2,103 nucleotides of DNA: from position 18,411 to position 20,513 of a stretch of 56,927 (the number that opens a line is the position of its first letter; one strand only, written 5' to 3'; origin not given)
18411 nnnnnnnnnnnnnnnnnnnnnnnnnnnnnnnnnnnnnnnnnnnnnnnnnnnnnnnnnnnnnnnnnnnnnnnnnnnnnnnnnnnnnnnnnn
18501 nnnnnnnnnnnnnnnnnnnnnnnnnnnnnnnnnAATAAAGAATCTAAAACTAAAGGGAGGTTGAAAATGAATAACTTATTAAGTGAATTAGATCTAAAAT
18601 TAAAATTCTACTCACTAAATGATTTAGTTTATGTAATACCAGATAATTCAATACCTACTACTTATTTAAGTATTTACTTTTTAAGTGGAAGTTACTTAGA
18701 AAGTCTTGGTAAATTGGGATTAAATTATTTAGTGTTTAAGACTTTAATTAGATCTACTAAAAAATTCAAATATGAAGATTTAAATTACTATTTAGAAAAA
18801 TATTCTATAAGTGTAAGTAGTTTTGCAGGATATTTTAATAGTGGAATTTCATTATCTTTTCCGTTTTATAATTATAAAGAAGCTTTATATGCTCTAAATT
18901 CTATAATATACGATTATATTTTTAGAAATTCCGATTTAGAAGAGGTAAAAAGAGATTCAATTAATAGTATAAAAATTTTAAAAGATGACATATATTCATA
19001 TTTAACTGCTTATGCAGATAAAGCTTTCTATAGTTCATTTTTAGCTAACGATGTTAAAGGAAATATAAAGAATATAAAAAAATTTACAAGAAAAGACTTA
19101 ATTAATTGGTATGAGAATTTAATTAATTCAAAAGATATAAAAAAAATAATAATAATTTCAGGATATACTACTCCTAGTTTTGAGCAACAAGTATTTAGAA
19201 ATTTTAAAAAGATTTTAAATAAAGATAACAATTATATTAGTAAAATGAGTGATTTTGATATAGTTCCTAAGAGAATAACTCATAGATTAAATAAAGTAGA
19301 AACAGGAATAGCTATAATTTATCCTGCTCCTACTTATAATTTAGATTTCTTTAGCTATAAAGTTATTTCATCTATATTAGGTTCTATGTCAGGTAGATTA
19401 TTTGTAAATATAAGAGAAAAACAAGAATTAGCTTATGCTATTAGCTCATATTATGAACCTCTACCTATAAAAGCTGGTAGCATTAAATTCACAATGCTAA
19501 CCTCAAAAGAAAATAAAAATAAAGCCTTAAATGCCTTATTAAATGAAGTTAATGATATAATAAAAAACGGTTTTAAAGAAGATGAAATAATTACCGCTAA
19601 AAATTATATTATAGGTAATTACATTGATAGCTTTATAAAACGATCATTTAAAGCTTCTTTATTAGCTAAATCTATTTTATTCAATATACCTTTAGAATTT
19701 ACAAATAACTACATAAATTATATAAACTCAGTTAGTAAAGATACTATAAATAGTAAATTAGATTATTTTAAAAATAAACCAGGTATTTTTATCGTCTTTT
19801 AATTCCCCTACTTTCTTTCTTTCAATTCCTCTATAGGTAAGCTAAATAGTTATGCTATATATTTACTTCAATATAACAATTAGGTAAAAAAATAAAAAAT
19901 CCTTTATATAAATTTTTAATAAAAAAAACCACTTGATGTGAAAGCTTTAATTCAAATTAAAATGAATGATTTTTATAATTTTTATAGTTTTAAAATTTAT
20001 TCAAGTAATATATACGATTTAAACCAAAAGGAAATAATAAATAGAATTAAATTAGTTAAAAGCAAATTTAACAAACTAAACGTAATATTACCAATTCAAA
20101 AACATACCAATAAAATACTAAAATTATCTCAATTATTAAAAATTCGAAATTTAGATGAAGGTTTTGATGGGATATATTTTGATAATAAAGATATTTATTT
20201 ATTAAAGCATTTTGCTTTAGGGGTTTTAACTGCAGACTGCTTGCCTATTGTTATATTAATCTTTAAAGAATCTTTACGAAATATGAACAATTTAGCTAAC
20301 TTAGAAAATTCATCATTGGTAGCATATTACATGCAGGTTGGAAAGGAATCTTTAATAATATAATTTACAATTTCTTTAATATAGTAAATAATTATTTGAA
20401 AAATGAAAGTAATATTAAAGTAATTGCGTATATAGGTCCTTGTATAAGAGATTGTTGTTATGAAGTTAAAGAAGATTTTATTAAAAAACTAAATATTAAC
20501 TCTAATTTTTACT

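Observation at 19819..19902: Second copy of the leader-plus-solo-repeat module, antisense to the M16-like gene and overlapping the pgeF upstream region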

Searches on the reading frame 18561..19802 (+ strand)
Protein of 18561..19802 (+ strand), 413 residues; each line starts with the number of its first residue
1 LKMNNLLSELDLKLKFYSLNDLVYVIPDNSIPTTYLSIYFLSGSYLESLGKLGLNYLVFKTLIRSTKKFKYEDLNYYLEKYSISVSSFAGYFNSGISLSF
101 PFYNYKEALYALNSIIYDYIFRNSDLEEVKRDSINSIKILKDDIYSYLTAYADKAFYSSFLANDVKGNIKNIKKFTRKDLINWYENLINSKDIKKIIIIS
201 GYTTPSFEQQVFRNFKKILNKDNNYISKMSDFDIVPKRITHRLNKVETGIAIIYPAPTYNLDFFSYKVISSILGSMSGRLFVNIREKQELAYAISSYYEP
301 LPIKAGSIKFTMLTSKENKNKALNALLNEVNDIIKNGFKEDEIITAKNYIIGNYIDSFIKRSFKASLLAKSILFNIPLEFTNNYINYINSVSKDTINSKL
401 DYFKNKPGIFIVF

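Call 10: search_protein_families(library=pfam, proteins=[window:18561-19802:+])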
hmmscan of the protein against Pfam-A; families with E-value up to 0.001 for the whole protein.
window:18561-19802:+ (413 aa): 2 families
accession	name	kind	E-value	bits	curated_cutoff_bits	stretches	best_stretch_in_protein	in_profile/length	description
PF05193.26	Peptidase_M16_C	-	1e-18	68.3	23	1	174-348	1-179/181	Peptidase M16 inactive domain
PF18410.7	BTHB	-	0.00011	22.5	25.6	1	133-194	9-68/72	Basic tilted helix bundle domain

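Call 14: find_encoding_contigs(protein=window:18567-19802:+, flank=10000, max_places=6)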
Protein window:18567-19802:+ (411 aa): no gene with exactly this product is on record in the collection.

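Call 45: find_homologous_proteins(query=window:18567-19802:+, max_evalue=1e-20)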
Query window:18567-19802:+ (411 aa): 14 proteins with E <= 1e-20 among 8000 candidates.
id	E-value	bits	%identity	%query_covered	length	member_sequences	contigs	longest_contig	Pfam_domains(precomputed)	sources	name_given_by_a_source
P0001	1.5e-247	839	96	100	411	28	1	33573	PF05193.27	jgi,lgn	jgi:zinc protease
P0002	9.9e-220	748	84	100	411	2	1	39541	PF05193.27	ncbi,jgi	ncbi:MAG: M16 family metallopeptidase [bacterium]|jgi:zinc protease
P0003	3.4e-213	726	82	100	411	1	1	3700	PF05193.27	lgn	-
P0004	5.5e-210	715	81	100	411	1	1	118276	PF05193.27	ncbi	-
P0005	4.0e-209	713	80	100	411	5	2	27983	PF05193.27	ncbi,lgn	-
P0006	6.8e-117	409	50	98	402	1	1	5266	PF00675.26,PF05193.27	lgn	-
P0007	1.2e-116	408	49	98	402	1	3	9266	PF00675.26,PF05193.27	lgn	-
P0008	2.0e-116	407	49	98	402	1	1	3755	PF00675.26,PF05193.27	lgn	-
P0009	4.3e-116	406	49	98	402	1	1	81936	PF00675.26,PF05193.27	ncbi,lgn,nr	ncbi:MAG: insulinase family protein [Candidatus Calescibacterium sp.]|nr:insulinase family protein [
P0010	1.5e-113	398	49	98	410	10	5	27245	PF05193.27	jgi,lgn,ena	-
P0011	3.7e-113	397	49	98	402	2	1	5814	PF00675.26,PF05193.27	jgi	-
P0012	3.9e-112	393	46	98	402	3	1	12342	PF00675.26,PF05193.27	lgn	-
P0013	1.5e-110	388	48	98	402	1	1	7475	PF00675.26,PF05193.27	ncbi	ncbi:MAG: M16 family metallopeptidase [bacterium]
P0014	8.4e-63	231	51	57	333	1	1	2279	PF00675.26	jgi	jgi:predicted Zn-dependent peptidase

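Call 46: find_encoding_contigs(protein=P0004, flank=3000, max_places=2)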
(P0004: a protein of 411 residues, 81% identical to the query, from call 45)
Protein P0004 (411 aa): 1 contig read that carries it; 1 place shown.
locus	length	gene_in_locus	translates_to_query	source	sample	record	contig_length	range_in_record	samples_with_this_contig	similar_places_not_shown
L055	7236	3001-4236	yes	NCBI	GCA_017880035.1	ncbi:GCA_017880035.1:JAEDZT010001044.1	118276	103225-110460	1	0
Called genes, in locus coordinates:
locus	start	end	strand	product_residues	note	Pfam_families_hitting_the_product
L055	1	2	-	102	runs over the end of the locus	-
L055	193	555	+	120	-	PF00861:Ribosomal_L18p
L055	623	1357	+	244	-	PF00333:Ribosomal_S5, PF03719:Ribosomal_S5_C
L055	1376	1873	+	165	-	PF00828:Ribosomal_L27A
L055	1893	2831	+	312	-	PF02873:MurB_C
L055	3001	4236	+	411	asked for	PF05193:Peptidase_M16_C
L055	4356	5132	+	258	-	PF02578:Cu-oxidase_4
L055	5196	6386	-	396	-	-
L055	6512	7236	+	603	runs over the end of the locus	-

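Call 47: find_encoding_contigs(protein=P0002, flank=3000, max_places=2)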
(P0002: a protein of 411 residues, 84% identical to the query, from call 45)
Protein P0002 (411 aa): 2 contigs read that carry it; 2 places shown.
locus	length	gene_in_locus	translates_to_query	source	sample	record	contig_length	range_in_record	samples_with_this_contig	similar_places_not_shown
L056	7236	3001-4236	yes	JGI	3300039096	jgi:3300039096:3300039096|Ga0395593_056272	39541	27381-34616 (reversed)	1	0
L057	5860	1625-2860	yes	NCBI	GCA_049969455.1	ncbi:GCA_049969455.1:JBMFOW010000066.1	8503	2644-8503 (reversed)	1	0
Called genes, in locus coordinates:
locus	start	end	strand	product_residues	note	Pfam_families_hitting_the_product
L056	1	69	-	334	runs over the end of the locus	PF01073:3Beta_HSD, PF01370:Epimerase, PF02719:Polysacc_synt_2, PF04321:RmlD_sub_bind, PF07993:NAD_binding_4, PF16363:GDP_Man_Dehyd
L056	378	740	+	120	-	PF00861:Ribosomal_L18p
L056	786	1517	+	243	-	PF00333:Ribosomal_S5, PF03719:Ribosomal_S5_C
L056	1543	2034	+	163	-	PF00828:Ribosomal_L27A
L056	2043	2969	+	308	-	PF01565:FAD_binding_4 (weak), PF02873:MurB_C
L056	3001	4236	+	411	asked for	PF05193:Peptidase_M16_C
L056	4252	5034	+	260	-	PF02578:Cu-oxidase_4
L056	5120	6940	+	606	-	-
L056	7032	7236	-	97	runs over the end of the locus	-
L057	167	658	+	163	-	PF00828:Ribosomal_L27A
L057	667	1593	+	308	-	PF01565:FAD_binding_4 (weak), PF02873:MurB_C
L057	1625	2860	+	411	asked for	PF05193:Peptidase_M16_C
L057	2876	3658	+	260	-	PF02578:Cu-oxidase_4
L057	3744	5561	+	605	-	-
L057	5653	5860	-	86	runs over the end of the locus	-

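Call 48: find_encoding_contigs(protein=P0005, flank=3000, max_places=2)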
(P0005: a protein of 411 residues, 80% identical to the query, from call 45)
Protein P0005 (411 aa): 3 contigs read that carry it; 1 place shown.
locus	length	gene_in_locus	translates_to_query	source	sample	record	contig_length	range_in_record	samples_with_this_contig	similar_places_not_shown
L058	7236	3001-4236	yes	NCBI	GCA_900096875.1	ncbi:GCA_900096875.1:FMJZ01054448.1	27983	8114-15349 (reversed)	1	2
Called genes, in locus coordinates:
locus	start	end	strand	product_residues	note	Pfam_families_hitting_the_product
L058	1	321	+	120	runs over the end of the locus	PF00861:Ribosomal_L18p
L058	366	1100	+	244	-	PF00333:Ribosomal_S5, PF03719:Ribosomal_S5_C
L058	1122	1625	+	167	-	PF00828:Ribosomal_L27A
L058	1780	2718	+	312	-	PF02873:MurB_C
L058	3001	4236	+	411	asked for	PF05193:Peptidase_M16_C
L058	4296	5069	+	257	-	PF02578:Cu-oxidase_4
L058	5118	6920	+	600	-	-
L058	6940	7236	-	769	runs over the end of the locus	-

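Call 78: find_encoding_contigs(protein=P0001, flank=1500, max_places=10)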
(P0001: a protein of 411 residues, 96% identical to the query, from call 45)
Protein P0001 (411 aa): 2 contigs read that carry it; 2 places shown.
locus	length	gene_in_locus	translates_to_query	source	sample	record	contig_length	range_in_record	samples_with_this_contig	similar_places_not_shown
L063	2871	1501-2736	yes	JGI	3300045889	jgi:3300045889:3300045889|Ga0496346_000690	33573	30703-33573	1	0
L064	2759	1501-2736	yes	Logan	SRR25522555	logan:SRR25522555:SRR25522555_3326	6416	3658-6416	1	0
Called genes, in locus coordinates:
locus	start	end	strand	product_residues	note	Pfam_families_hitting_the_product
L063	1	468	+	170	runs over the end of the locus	PF00828:Ribosomal_L27A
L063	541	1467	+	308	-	PF02873:MurB_C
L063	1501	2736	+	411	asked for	PF05193:Peptidase_M16_C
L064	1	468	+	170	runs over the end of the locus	PF00828:Ribosomal_L27A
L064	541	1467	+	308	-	PF02873:MurB_C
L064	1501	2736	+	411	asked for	PF05193:Peptidase_M16_C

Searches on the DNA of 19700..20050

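Call 68: search_rna_families(source=window, start=19700, end=20050, threshold=evalue, max_evalue=5)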
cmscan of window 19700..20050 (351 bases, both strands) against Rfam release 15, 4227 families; matches with E-value up to 5: 1.
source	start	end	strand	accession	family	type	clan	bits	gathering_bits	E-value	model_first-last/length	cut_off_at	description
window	19822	19846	+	RF01315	CRISPR-DR2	Gene; CRISPR;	CL00014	19.2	37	0.53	4-27/30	no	CRISPR RNA direct repeat element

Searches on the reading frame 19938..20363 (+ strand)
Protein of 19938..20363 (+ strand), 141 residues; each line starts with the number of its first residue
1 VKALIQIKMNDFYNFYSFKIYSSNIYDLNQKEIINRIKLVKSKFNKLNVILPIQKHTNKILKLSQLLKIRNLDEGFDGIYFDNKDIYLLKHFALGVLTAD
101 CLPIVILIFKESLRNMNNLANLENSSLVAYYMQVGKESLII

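Call 10: search_protein_families(library=pfam, proteins=[window:19938-20363:+])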
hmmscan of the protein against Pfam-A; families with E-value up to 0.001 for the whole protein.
window:19938-20363:+ (141 aa): 1 family
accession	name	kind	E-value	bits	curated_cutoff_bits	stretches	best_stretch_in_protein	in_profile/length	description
PF02578.20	Cu-oxidase_4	-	0.00033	20.6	22.9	1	35-107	31-103/238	Multi-copper polyphenol oxidoreductase laccase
